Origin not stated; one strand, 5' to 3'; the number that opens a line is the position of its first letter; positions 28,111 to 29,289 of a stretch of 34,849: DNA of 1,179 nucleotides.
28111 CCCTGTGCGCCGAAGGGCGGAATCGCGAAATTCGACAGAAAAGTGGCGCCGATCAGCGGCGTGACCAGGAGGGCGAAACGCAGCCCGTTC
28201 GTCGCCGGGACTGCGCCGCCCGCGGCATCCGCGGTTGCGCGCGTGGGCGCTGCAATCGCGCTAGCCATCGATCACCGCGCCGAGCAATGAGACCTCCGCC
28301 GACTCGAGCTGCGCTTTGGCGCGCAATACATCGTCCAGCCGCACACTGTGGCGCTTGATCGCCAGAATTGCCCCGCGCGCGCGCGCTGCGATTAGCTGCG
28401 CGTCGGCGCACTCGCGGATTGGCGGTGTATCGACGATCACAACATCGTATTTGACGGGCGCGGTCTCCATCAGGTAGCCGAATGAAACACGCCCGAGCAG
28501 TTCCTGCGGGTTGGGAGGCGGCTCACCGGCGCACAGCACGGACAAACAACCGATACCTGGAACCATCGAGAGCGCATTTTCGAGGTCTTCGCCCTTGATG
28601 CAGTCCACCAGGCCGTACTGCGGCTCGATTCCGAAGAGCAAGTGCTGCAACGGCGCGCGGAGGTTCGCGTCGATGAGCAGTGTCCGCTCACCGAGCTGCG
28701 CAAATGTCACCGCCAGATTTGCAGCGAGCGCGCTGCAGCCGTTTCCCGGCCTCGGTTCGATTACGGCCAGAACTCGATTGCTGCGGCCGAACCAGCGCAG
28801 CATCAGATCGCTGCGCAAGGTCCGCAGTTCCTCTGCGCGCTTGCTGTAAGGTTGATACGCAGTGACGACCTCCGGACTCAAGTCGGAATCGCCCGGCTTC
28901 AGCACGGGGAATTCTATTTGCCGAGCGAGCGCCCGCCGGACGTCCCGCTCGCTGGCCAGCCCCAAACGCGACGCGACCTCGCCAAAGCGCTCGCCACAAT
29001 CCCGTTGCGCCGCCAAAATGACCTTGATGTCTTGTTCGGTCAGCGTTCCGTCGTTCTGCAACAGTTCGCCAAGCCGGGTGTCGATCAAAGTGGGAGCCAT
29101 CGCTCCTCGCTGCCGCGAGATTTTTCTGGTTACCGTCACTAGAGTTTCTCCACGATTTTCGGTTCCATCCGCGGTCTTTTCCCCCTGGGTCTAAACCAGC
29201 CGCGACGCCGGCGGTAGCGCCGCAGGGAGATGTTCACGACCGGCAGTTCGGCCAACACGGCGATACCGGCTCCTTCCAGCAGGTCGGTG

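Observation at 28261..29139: EPS 'tyrosine kinase' with dead-looking P-loop and no Tyr cluster, but tandem MshEN-type c-di-GMP-binding motifs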

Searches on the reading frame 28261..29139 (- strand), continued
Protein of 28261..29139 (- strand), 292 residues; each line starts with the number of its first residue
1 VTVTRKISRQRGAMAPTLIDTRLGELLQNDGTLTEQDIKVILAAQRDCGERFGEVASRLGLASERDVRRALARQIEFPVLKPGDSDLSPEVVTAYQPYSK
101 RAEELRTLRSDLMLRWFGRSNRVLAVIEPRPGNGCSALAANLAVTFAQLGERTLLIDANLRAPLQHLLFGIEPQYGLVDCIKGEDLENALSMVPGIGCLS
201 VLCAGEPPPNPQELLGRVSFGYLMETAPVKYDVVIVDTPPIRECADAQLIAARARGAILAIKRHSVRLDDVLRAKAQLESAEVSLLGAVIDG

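Call 45: fold_search(model_id=the predicted structure, library=pdb)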
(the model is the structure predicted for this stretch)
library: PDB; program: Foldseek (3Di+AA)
matches with E <= 10: 1147; with E <= 0.001: 238
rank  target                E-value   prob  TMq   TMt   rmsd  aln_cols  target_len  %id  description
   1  3bfv_A                2.0e-18  1.00  0.67  0.80   8.4       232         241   29  crystal structure of the chimerical protein CapAB (released 2008-06-24)
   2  4jlv                  2.2e-18  1.00  0.66  0.85   8.7       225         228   32  Crystal structure of the chimerical protein CapA1B1 in complex with ADP-Mg (released 2014-02-05)
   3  4jmp                  3.8e-18  1.00  0.66  0.84   8.6       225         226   30  Crystal structure of the chimerical protein CapA2B2 (released 2014-02-05)
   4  2ved_A                1.0e-17  1.00  0.67  0.77   8.6       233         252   29  crystal structure of the chimerical mutant CapABK55M protein (released 2008-07-01)
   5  2ved_B                5.0e-17  1.00  0.67  0.77   7.9       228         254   29  crystal structure of the chimerical mutant CapABK55M protein (released 2008-07-01)
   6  3la6_P                2.1e-16  1.00  0.67  0.76   4.9       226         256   26  Octameric kinase domain of the E. coli tyrosine kinase Wzc with bound ADP (released 2010-08-25)
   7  3la6_A                5.2e-16  1.00  0.67  0.75   1.4       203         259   28  Octameric kinase domain of the E. coli tyrosine kinase Wzc with bound ADP (released 2010-08-25)
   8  3la6_E                5.2e-16  1.00  0.67  0.75   1.4       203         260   28  Octameric kinase domain of the E. coli tyrosine kinase Wzc with bound ADP (released 2010-08-25)
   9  3la6_L                7.0e-16  1.00  0.65  0.73   5.9       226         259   26  Octameric kinase domain of the E. coli tyrosine kinase Wzc with bound ADP (released 2010-08-25)
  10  6z0p_A                8.7e-16  1.00  0.64  0.77   6.5       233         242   29  BceF Tyrosine Kinase Domain (released 2021-04-14)
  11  3la6_I                9.3e-16  1.00  0.66  0.74   1.4       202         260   28  Octameric kinase domain of the E. coli tyrosine kinase Wzc with bound ADP (released 2010-08-25)
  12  3la6_O                1.0e-15  1.00  0.66  0.74   1.4       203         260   28  Octameric kinase domain of the E. coli tyrosine kinase Wzc with bound ADP (released 2010-08-25)
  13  7nhr_B                1.1e-15  1.00  0.66  0.35  29.1       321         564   22  Putative transmembrane protein Wzc K540M C1 (released 2021-08-25)
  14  3la6_F                1.3e-15  1.00  0.67  0.75   1.4       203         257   28  Octameric kinase domain of the E. coli tyrosine kinase Wzc with bound ADP (released 2010-08-25)
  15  3la6_B                1.4e-15  1.00  0.67  0.75   1.4       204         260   27  Octameric kinase domain of the E. coli tyrosine kinase Wzc with bound ADP (released 2010-08-25)
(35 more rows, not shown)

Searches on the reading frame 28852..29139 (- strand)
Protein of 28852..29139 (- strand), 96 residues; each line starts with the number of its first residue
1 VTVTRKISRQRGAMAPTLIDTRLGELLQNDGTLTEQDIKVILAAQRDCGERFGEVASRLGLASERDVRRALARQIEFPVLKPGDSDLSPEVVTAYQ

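Call 44: search_solved_structures(query=window:28852-29139:-, max_evalue=10, show_alignments=5)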
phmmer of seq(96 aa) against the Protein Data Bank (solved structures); distinct sequences matched with E-value up to 10: 17.
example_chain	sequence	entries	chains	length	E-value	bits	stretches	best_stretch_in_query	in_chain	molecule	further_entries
6f8l_G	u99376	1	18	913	3e-11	46.8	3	17-91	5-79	Type IV pilus assembly protein PilF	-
5htl_A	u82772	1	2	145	7.8e-07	32.8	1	20-82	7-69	MSHA biogenesis protein MshE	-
9g1w_A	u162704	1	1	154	0.00012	25.8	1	17-91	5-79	Type IV pilus assembly ATPase PilB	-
8pfa_A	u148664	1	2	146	0.0023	21.7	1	19-80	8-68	c-di-GMP binding domain of the ATPase enzyme PilF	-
8pdk_A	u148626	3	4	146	0.006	20.4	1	20-80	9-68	c-di-GMP binding domain of the ATPase enzyme PilF | ATP-binding motif-containing protein pilF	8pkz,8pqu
6ejf_J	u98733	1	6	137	0.0074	20.1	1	20-80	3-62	Type IV pilus assembly protein PilF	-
4yxx_A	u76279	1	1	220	0.0079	20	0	49-75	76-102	dTor_6x35L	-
6olj_C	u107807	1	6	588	0.012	19.4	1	21-85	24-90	Type IV pilus biogenesis ATPase PilB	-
5tsg_B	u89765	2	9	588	0.013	19.3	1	21-85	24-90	Type IV pilus biogenesis ATPase PilB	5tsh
9glg_A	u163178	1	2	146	0.013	19.3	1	20-78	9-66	ATP-binding motif-containing protein pilF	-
9gl5_A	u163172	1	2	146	0.016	19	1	20-80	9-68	ATP-binding motif-containing protein pilF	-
5zfr_A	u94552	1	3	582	0.017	18.9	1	20-84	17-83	Type IV pilus biogenesis ATPase PilB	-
8pe0_A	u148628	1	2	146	0.02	18.7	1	20-80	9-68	c-di-GMP binding domain of the ATPase enzyme PilF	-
3jc8_Ba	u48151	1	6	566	0.025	18.4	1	21-92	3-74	Type IV-A pilus assembly ATPase PilB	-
6ejf_G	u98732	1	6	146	0.26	15.1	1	23-87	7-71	Type IV pilus assembly protein PilF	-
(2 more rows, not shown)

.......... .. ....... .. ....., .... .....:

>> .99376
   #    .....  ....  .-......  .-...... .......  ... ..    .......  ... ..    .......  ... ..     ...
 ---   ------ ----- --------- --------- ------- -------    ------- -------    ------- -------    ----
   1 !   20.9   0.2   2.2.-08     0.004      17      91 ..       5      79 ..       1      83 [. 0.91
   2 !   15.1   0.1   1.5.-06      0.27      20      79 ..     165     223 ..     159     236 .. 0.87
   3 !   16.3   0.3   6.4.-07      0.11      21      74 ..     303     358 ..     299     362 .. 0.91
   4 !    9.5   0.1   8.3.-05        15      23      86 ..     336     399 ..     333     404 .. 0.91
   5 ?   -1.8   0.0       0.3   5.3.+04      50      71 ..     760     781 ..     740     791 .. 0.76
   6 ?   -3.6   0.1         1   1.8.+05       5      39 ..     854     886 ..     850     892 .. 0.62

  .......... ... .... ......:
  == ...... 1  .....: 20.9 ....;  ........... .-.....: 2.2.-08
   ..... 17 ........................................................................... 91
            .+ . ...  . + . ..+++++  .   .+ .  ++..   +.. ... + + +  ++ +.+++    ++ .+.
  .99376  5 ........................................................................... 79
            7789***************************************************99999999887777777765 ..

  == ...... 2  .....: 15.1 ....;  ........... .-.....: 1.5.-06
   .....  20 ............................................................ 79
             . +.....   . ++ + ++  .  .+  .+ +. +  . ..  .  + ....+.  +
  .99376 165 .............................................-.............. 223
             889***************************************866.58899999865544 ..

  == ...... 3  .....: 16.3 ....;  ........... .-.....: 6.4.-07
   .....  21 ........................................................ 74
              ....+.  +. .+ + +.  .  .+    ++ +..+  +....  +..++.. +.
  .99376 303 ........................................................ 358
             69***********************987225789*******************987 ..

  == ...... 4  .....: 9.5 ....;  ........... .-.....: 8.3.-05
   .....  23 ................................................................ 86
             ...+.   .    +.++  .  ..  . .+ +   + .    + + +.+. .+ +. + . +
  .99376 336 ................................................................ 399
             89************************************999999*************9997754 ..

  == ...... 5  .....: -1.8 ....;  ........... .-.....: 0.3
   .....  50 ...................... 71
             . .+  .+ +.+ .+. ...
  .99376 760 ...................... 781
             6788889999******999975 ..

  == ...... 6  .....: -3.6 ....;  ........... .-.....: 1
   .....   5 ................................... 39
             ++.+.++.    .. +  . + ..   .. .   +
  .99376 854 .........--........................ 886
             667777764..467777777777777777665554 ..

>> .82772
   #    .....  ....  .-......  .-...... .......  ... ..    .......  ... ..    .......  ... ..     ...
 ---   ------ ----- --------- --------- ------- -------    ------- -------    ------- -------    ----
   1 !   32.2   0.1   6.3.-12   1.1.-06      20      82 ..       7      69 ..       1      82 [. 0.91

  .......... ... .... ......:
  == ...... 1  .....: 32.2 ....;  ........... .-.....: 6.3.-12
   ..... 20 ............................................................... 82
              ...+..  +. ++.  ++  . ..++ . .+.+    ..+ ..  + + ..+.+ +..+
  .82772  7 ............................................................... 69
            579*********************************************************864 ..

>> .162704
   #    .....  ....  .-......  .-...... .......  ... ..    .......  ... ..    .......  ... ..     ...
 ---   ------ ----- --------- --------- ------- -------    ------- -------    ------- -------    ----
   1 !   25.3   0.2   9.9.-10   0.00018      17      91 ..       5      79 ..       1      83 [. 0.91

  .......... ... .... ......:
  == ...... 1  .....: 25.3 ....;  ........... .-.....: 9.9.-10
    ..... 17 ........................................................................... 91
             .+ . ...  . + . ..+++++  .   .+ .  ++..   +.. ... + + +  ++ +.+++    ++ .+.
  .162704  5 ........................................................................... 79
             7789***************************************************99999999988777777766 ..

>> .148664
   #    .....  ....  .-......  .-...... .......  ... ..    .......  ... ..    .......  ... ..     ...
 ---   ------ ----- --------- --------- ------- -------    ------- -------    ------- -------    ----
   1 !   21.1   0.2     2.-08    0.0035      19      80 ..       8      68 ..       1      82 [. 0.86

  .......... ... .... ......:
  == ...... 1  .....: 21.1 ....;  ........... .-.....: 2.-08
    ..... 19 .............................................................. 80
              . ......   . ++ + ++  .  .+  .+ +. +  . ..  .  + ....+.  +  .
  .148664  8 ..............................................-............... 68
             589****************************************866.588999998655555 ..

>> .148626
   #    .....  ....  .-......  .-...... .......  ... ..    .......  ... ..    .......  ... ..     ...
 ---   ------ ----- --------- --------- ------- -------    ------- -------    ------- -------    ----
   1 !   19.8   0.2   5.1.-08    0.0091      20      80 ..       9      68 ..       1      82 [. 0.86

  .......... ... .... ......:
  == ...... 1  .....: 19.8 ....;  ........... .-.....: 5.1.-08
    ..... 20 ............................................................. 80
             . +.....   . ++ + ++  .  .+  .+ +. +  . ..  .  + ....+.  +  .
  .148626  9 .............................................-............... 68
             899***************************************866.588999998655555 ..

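Call 63: predict_structure(alignment_id=A2)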
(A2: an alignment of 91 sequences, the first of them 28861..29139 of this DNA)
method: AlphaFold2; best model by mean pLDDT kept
length: 93 residues; sequences in the alignment: 91
mean_pLDDT: 76.7   pTM: 0.57
mean pLDDT of the five models: 76.7, 74.0, 72.9, 71.6, 71.5
residues with pLDDT >= 90: 42; 70-90: 17; 50-70: 16; < 50: 18
segments of 3 or more residues with pLDDT < 50: 1-18
pLDDT, mean of each block of 10 residues (from residue 1): 43 45 88 95 92 94 93 77 68 61
secondary structure, 60 per line:
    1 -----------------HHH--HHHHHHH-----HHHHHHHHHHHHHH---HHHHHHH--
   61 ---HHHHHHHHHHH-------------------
elements in order: H23-29 H35-48 H52-58 H64-74

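Call 66: fold_search(model_id=the predicted structure, library=pdb)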
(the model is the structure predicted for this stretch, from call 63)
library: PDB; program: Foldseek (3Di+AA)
matches with E <= 10: 67; with E <= 0.001: 0
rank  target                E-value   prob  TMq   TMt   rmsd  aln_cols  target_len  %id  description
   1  8pfa_A                5.2e-03  1.00  0.61  0.42   2.5        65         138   34  X-ray structure of the Thermus thermophilus K167R mutant of the PilF-GSPIIB domain in the c-di-GMP bound state (released 2024-06-26)
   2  5htl_B                5.5e-03  1.00  0.60  0.41   1.4        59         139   37  Structure of MshE with cdg (released 2016-10-05)
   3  8pdk_A                5.9e-03  1.00  0.61  0.42   1.5        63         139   33  X-ray structure of the Thermus thermophilus PilF-GSPIIB domain in the c-di-GMP bound state (released 2024-06-26)
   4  9glg_A                6.2e-03  1.00  0.61  0.42   2.5        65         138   31  X-ray structure of the Thermus thermophilus Q218E mutant of the PilF-GSPIIB domain in the c-di-GMP bound state (released 2025-06-25)
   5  9gl5_A                1.0e-02  1.00  0.61  0.42   1.4        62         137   32  X-ray structure of the Thermus thermophilus Q190E mutant of the PilF-GSPIIB domain in the c-di-GMP bound state (released 2025-06-25)
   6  8pe0_A                1.6e-02  1.00  0.56  0.38   1.4        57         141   35  X-ray structure of the Thermus thermophilus K167L mutant of the PilF-GSPIIB domain in the c-di-GMP bound state (released 2024-06-26)
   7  5htl_A                2.6e-02  1.00  0.59  0.40   1.9        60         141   37  Structure of MshE with cdg (released 2016-10-05)
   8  8pkz_MODEL_1_A        3.0e-02  1.00  0.58  0.38   1.8        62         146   34  NMR solution structure of PilF-GSPIIB in the c-di-GMP bound state (released 2024-07-10)
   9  8pfa_B                3.1e-02  1.00  0.60  0.42   1.7        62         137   35  X-ray structure of the Thermus thermophilus K167R mutant of the PilF-GSPIIB domain in the c-di-GMP bound state (released 2024-06-26)
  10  9glg_B                4.8e-02  1.00  0.54  0.37   1.4        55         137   34  X-ray structure of the Thermus thermophilus Q218E mutant of the PilF-GSPIIB domain in the c-di-GMP bound state (released 2025-06-25)
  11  8pdk_B                5.4e-02  1.00  0.55  0.38   1.2        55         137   36  X-ray structure of the Thermus thermophilus PilF-GSPIIB domain in the c-di-GMP bound state (released 2024-06-26)
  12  6ejf_G                5.2e-01  0.99  0.55  0.36   1.7        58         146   28  Thermus thermophilus PilF ATPase (apoprotein form) (released 2018-08-01)
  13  7lkm_B                1.1e+00  0.96  0.55  0.36   2.1        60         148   15  The PilB(N-terminal_P70S mutant)-PilZ complex of the Type IV pilus from Xanthomonas citri (released 2021-08-11)
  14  7lko_A                1.4e+00  0.94  0.55  0.36   2.1        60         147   17  The PilB(N-terminal)-PilZ complex of the Type IV pilus from Xanthomonas citri (2.9 A) (released 2021-08-11)
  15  7lkn_A                1.5e+00  0.92  0.55  0.36   2.1        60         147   15  The PilB(N-terminal_P70S mutant)-PilZ complex (SeMet) (released 2021-08-11)
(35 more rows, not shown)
